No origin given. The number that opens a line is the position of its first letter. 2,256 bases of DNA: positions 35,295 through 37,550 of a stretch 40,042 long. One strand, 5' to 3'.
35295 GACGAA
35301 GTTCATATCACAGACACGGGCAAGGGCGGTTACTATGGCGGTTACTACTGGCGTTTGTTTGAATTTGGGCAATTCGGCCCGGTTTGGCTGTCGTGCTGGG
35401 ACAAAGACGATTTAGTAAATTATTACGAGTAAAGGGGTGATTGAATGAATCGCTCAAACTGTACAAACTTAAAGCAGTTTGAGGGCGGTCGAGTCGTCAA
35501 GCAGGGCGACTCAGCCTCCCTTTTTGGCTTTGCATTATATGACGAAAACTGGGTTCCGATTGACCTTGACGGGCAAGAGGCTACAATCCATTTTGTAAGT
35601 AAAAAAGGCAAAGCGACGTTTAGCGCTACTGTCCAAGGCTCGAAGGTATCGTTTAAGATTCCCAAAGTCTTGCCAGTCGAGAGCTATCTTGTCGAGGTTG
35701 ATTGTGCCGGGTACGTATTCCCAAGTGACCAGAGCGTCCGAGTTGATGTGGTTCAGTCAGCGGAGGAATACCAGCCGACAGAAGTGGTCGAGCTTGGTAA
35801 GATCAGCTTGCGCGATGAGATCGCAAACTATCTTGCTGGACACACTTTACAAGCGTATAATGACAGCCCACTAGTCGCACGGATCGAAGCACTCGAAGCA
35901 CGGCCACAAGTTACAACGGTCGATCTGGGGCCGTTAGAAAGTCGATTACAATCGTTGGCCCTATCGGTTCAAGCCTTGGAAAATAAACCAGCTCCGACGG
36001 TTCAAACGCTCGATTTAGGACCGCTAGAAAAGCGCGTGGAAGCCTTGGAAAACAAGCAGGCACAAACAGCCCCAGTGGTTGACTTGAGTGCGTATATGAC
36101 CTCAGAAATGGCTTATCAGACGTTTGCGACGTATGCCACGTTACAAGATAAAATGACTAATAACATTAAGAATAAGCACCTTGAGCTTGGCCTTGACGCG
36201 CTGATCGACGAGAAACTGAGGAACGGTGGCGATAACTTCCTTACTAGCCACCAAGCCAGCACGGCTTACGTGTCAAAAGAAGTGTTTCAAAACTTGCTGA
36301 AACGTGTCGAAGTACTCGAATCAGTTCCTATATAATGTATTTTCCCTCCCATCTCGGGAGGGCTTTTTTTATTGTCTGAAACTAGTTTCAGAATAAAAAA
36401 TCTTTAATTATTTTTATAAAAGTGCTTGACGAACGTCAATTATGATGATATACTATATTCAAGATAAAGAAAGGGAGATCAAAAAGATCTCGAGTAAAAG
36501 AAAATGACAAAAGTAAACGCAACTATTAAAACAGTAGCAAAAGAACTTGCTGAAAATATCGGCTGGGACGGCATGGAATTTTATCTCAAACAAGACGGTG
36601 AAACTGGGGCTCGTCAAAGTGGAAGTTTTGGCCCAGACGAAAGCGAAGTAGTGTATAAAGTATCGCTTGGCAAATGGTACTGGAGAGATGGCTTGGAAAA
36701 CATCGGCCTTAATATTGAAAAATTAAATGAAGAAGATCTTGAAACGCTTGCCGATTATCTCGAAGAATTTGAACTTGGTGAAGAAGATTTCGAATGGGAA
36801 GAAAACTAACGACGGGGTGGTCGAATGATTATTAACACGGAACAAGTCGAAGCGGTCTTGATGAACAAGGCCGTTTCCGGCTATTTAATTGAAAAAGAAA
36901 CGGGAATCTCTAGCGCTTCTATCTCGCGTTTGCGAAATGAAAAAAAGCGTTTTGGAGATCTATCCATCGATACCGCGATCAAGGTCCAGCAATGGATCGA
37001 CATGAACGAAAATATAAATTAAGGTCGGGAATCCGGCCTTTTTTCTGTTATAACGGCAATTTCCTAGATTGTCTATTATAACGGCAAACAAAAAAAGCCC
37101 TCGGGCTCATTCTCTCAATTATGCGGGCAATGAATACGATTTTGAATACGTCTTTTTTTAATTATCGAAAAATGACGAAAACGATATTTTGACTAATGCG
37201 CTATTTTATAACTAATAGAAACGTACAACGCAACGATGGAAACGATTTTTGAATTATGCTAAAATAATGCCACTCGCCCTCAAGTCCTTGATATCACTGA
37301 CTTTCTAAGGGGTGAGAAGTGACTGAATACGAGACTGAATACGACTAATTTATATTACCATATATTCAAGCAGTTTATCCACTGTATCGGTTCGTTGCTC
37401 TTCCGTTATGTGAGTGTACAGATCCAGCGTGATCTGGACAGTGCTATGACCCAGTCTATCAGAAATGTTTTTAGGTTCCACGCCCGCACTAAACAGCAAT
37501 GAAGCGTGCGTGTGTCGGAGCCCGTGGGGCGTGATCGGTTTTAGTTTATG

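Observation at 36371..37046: Self-contained acidic-protein + small-HTH operon between the late terminator and attP: acr-aca-like anti-defence architecture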

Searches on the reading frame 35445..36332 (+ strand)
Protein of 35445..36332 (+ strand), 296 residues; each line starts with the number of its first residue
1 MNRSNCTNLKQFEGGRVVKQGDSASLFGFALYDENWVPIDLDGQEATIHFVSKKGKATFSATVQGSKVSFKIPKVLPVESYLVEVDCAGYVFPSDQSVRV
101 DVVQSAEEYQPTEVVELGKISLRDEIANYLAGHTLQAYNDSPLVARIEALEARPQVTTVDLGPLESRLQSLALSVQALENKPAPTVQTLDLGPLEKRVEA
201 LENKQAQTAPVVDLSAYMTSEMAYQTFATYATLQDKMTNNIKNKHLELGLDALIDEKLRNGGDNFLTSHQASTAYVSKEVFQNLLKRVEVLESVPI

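Call 113: search_protein_families(library=padloc, proteins=[window:35445-36332:+], max_evalue=0.1)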
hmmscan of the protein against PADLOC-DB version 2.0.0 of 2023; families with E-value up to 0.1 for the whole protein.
window:35445-36332:+ (296 aa): 1 family
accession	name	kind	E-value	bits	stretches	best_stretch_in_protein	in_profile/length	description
PDLC03562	REase_II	-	0.026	11.8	1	247-288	46-87/261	Type II restriction enzyme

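Call 114: search_protein_families(library=phrogs, proteins=[window:35445-36332:+], max_evalue=0.001)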
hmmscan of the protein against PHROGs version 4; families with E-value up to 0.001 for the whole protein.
window:35445-36332:+ (296 aa): 4 families
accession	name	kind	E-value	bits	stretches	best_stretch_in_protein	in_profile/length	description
phrog_6487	-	unknown function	3.3e-38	132.4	1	3-135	2-134/155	-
phrog_10272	-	unknown function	1.1e-27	98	1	5-110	4-110/200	-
phrog_19519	-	connector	5.4e-10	39.4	1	5-107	5-109/714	neck protein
phrog_21909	-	unknown function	1.1e-08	36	1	215-283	23-89/294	-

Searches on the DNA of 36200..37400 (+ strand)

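Call 6: search_dna_similar(query=window:36300-37350:+, collection=phages, mode=distant, max_rows=30)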
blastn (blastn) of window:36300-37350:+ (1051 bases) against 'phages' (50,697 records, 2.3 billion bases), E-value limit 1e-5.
Records with a match: 10; places in all: 10; records where one place covers at least 80% of the query: 0.
Best place of each record, by identity: 80-90% 8; 60-80% 2.
By first word of the organism name: Streptococcus 10.
By host as written in the record: Streptococcus thermophilus 4; Streptococcus thermophilus ST69763 2; Streptococcus mitis B9 1; Streptococcus oralis ATCC_49296 1; Streptococcus mitis 1; Streptococcus gordonii KCOM_1506 1.
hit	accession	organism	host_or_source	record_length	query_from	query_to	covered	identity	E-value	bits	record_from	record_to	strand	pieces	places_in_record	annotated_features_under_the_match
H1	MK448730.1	Streptococcus phage Javan311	Streptococcus mitis B9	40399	1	973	29%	85.4%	7e-60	342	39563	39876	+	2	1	hypothetical protein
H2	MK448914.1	Streptococcus phage Javan348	Streptococcus oralis ATCC_49296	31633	65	218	15%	75.9%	2e-17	97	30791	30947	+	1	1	hypothetical protein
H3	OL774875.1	Streptococcus phage MissE2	Streptococcus mitis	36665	62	213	14%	76.0%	1e-18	101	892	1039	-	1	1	hypothetical protein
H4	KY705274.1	Streptococcus phage P7631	Streptococcus thermophilus ST69763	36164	96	177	8%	80.0%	8e-9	68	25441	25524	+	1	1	none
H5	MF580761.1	Streptococcus phage 9A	Streptococcus thermophilus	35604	96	177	8%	80.0%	8e-9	68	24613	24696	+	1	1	none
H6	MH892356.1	Streptococcus phage SW21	Streptococcus thermophilus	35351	96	177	8%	80.0%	8e-9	68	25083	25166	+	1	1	none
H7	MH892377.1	Streptococcus phage SWK1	Streptococcus thermophilus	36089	96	177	8%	80.0%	8e-9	68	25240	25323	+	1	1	none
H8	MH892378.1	Streptococcus phage SWK2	Streptococcus thermophilus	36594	96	177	8%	80.0%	8e-9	68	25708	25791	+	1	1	none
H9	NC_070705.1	Streptococcus phage P7631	Streptococcus thermophilus ST69763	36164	96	177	8%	80.0%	8e-9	68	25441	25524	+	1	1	none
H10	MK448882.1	Streptococcus phage Javan242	Streptococcus gordonii KCOM_1506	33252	147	208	6%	87.3%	5e-11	75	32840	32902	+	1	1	hypothetical protein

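Call 7: get_annotated_region(hit=H1, flank=3000)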
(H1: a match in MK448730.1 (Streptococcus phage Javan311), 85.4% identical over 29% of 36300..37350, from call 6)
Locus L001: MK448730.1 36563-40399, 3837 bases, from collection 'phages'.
description: Streptococcus phage Javan311, complete genome.
organism: Streptococcus phage Javan311 (NCBI taxid 2548103)
taxonomy: Viruses; Duplodnaviria; Heunggongvirae; Uroviricota; Caudoviricetes
host: Streptococcus mitis B9; source: -; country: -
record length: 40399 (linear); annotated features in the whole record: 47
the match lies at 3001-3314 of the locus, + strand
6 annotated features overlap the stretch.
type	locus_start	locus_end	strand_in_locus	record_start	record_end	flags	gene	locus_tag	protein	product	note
CDS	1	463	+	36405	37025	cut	-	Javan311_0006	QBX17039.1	hypothetical protein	-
CDS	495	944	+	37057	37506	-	-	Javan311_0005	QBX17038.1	holin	-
CDS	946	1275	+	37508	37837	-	-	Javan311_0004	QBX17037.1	holin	-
CDS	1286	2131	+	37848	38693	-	-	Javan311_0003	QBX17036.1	lysin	lysin, N-acetylmuramoyl-L-alanine amidase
CDS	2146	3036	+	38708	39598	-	-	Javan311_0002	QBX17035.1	hypothetical protein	-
CDS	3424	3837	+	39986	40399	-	-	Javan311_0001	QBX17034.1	hypothetical protein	-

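Call 8: get_annotated_region(hit=H4, flank=3000)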
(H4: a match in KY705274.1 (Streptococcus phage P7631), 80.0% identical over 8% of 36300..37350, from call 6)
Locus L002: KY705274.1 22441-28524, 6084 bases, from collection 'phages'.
description: Streptococcus phage P7631, complete genome.
organism: Streptococcus phage P7631 (NCBI taxid 1971433)
taxonomy: Viruses; Duplodnaviria; Heunggongvirae; Uroviricota; Caudoviricetes; Aliceevansviridae; Moineauvirus; Moineauvirus P7631
host: Streptococcus thermophilus ST69763; source: whey; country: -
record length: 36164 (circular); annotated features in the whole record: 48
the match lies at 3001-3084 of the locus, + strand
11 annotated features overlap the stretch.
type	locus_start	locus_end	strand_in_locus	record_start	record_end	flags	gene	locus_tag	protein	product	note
CDS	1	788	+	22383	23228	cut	-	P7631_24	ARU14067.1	lysin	-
CDS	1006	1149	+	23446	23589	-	-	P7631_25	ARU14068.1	hypothetical protein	-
CDS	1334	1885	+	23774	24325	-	-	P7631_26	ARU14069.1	hypothetical protein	-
CDS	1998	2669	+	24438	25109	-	-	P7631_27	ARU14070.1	hypothetical protein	-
CDS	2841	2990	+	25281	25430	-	-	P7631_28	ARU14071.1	hypothetical protein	-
CDS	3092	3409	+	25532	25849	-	-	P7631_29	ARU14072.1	hypothetical protein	-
CDS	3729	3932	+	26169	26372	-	-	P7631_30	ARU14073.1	Cro-like protein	-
CDS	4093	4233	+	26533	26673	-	-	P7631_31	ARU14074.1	hypothetical protein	-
CDS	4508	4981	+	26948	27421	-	-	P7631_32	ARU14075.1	hypothetical protein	-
CDS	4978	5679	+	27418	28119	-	-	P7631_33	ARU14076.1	DNA binding protein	-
CDS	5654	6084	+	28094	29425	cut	-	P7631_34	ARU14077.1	helicase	-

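Call 9: get_annotated_region(hit=H2, flank=2500)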
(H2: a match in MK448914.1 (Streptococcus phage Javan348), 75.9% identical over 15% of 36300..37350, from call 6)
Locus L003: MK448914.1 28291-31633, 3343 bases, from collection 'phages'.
description: Streptococcus phage Javan348, complete genome.
organism: Streptococcus phage Javan348 (NCBI taxid 2548118)
taxonomy: Viruses; Duplodnaviria; Heunggongvirae; Uroviricota; Caudoviricetes
host: Streptococcus oralis ATCC_49296; source: -; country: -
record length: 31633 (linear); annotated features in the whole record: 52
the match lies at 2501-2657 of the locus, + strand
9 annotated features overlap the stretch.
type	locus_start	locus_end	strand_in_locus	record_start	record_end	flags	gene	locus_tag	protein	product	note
CDS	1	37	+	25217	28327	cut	-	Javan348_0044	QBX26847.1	hyaluronidase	-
CDS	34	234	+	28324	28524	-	-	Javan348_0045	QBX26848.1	hypothetical protein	-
CDS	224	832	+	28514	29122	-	-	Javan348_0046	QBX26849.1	hypothetical protein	-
CDS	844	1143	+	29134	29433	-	-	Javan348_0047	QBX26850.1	hypothetical protein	FIG01118066: hypothetical protein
CDS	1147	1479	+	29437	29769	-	-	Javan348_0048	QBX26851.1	holin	-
CDS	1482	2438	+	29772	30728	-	-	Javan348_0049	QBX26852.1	cell wall-associated murein hydrolase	cell wall-associated murein hydrolase LytA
CDS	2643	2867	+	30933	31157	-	-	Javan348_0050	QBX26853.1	hypothetical protein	-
CDS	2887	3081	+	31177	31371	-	-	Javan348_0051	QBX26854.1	hypothetical protein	-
CDS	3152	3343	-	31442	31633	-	-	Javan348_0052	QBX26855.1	hypothetical protein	FIG01114416: hypothetical protein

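Call 80: search_rna_families(source=window, start=36200, end=37400, threshold=evalue, max_evalue=1)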
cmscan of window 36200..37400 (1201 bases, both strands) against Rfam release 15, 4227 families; matches with E-value up to 1: 0.
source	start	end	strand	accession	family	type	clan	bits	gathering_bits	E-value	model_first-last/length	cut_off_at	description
